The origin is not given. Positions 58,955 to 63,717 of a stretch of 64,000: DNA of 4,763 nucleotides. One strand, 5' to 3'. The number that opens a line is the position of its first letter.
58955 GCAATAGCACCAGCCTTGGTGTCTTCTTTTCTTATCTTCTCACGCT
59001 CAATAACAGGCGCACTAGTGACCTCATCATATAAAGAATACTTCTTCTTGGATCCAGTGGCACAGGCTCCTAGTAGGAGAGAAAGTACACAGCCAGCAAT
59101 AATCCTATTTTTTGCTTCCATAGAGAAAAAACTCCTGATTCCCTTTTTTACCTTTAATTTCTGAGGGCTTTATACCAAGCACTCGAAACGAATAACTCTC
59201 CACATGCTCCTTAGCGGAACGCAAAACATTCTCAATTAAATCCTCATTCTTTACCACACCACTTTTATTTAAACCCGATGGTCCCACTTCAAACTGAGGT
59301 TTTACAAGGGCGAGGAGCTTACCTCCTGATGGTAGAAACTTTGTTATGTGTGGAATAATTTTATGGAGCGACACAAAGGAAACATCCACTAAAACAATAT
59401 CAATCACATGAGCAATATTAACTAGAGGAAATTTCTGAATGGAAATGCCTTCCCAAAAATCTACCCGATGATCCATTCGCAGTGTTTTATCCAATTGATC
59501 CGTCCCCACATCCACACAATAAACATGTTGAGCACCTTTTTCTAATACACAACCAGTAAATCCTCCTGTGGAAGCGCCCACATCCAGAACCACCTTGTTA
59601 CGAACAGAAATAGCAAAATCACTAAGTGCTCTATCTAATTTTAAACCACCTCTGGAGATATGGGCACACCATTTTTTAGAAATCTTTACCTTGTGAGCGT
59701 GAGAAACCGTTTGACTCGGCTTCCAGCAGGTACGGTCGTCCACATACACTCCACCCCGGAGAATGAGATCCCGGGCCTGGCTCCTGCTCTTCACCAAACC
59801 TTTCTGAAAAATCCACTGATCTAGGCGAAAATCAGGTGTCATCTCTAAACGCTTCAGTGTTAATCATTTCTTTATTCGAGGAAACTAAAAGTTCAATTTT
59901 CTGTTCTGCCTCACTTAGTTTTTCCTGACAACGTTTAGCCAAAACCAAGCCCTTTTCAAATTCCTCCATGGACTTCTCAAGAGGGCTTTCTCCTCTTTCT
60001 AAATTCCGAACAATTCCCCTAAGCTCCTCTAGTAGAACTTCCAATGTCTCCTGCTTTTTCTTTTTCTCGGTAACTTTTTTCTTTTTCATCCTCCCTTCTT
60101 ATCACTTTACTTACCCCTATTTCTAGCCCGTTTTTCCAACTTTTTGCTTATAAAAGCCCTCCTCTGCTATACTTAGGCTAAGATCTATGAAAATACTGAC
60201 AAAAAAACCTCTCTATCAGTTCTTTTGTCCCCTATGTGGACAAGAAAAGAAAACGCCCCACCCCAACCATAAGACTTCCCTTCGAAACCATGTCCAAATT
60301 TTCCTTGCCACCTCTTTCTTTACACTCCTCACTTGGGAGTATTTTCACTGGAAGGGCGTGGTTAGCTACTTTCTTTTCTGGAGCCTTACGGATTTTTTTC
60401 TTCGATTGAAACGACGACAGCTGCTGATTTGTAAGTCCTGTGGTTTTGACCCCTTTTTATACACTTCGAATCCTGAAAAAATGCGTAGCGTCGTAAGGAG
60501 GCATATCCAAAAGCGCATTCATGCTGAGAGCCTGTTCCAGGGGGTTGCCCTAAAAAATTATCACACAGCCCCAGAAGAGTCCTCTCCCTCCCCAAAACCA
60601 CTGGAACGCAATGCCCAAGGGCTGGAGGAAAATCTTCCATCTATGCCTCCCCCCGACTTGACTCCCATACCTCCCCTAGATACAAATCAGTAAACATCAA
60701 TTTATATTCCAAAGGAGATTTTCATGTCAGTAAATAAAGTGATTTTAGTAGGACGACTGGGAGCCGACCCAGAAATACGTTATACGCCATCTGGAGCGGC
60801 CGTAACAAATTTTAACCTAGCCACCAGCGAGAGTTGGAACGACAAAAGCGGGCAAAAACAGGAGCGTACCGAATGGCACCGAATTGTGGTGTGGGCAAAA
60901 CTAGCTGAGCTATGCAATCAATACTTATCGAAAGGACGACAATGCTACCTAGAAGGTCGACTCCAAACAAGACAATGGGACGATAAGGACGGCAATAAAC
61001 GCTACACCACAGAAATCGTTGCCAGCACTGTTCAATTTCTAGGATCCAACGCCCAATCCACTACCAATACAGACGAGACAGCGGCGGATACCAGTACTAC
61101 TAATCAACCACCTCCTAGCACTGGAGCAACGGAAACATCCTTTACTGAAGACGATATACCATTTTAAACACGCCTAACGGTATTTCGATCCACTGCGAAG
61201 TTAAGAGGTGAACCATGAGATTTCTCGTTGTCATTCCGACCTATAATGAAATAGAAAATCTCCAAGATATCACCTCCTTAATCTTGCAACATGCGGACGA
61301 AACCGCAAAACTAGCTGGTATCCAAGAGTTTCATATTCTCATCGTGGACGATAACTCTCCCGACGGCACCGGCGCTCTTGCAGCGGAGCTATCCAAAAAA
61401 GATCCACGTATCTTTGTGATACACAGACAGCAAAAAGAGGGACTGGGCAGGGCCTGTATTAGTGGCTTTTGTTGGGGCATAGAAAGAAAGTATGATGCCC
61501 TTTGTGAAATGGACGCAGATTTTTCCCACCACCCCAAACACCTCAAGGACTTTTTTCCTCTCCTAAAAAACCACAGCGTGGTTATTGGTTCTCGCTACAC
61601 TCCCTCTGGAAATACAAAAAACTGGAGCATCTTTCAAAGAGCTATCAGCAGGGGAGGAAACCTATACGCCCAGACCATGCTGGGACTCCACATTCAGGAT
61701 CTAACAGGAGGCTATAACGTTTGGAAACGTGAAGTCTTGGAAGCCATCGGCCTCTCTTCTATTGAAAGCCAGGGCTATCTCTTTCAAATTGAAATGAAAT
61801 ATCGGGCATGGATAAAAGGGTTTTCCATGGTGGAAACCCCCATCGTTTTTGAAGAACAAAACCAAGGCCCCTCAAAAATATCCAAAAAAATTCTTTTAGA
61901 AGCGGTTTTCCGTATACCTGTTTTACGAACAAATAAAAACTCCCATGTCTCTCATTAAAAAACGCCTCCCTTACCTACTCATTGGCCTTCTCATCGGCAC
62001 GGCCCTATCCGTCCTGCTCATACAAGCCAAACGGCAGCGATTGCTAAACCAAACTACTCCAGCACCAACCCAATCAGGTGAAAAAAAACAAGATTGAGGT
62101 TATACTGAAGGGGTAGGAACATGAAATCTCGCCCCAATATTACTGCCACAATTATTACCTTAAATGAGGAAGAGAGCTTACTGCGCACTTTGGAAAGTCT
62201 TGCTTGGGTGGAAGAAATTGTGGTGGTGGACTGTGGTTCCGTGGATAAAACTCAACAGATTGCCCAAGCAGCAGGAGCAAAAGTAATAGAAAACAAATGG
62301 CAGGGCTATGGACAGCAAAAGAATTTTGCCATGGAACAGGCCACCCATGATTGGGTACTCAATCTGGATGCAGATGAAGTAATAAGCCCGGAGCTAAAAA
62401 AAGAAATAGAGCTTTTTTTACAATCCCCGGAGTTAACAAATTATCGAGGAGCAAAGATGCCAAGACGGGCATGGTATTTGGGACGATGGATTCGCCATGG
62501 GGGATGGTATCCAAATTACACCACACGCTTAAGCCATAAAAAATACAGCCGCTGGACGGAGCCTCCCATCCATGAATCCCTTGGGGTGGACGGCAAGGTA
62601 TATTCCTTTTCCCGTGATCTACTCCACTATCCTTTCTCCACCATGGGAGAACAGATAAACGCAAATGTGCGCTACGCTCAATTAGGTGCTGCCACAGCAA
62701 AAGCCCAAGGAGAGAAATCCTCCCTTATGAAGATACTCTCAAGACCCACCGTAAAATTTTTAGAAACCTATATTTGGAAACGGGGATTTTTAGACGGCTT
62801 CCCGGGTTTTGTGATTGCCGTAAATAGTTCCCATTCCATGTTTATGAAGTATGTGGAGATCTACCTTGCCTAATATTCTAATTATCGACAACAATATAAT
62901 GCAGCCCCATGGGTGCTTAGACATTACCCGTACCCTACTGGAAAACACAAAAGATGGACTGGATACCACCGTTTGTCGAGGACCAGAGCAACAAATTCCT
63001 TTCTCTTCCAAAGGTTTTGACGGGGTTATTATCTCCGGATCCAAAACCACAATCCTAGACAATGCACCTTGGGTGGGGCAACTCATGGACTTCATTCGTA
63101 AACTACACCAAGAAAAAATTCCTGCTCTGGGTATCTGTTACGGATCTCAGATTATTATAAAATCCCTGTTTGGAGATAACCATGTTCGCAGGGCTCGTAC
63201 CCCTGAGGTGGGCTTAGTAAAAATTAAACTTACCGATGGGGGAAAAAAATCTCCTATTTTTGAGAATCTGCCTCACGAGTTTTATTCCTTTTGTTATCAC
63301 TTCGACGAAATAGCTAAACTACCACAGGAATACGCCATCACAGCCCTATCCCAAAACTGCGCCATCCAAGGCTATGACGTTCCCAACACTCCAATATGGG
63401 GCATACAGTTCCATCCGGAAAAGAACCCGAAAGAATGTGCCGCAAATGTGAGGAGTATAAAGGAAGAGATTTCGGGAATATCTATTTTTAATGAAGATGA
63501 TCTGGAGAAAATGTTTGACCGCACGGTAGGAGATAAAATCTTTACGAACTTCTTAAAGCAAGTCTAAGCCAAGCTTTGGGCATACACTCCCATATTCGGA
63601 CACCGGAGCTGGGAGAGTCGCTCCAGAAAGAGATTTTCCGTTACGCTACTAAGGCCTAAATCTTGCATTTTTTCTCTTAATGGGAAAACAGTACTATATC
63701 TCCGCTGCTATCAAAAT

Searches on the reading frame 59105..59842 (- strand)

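Call 52: search_protein_families(library=pfam, proteins=[window:59105-59842:-], max_evalue=0.01)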
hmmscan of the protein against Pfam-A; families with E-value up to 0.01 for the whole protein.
window:59105-59842:- (245 aa): 4 families
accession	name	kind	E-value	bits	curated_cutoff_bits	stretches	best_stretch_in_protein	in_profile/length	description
PF01728.25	FtsJ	-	8e-36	124.1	24.1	1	63-242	3-179/181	FtsJ-like methyltransferase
PF01479.30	S4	-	9.5e-12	44.9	22.8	1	6-47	2-43/48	S4 domain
PF22421.1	SYY_C-terminal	-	0.00028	21.2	27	1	6-52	20-66/83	Tyrosine--tRNA ligase SYY-like C-terminal domain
PF13649.12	Methyltransf_25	-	0.0037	18.3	27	1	85-139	1-59/97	Methyltransferase domain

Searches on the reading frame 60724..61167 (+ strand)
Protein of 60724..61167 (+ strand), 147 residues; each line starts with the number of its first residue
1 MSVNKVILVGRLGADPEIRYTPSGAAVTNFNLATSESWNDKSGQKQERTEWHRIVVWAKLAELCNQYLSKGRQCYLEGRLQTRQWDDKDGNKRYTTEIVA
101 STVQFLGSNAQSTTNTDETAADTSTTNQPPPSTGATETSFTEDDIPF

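Call 52: search_protein_families(library=pfam, proteins=[window:60724-61167:+], max_evalue=0.01)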
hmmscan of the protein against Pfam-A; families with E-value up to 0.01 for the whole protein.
window:60724-61167:+ (147 aa): 2 families
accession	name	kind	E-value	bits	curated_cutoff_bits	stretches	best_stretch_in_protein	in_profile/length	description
PF00436.31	SSB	-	2.7e-42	143.5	26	1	3-106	1-104/104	Single-strand binding protein family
PF22657.2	SSB_1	-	8.9e-05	23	27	1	4-84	1-79/91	Another single-strand binding protein family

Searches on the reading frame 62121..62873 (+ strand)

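Call 52: search_protein_families(library=pfam, proteins=[window:62121-62873:+], max_evalue=0.01)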
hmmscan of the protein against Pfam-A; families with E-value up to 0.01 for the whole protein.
window:62121-62873:+ (250 aa): 3 families
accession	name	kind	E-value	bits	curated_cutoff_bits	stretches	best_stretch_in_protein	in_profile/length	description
PF00535.33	Glycos_transf_2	-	5.9e-20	72.3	23.3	1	11-138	4-142/168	Glycosyl transferase family 2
PF13641.12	Glyco_tranf_2_3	-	8.9e-05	23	27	1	5-103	1-114/230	Glycosyltransferase like family 2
PF13704.12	Glyco_tranf_2_4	-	0.00016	22.6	27.5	1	18-88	5-84/98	Glycosyl transferase family 2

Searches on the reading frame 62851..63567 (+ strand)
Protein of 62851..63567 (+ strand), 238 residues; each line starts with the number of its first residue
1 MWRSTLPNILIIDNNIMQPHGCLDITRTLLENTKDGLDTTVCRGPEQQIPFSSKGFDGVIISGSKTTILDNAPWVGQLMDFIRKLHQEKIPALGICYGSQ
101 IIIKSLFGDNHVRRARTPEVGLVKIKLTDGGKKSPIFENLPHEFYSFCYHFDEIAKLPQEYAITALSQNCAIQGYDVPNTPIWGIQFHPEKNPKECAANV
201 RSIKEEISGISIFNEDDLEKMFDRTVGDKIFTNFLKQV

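Call 52: search_protein_families(library=pfam, proteins=[window:62851-63567:+], max_evalue=0.01)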
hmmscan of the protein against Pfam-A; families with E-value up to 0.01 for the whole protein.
window:62851-63567:+ (238 aa): 3 families
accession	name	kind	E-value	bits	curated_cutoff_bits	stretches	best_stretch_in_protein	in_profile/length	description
PF00117.34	GATase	-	4.5e-23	82.3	22.8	1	50-195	38-177/190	Glutamine amidotransferase class-I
PF07722.19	Peptidase_C26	-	1.5e-08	35.1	20.5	1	81-190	97-219/219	Peptidase C26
PF07685.20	GATase_3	-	2.1e-05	24.7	27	1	46-131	34-119/196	CobB/CobQ-like glutamine amidotransferase domain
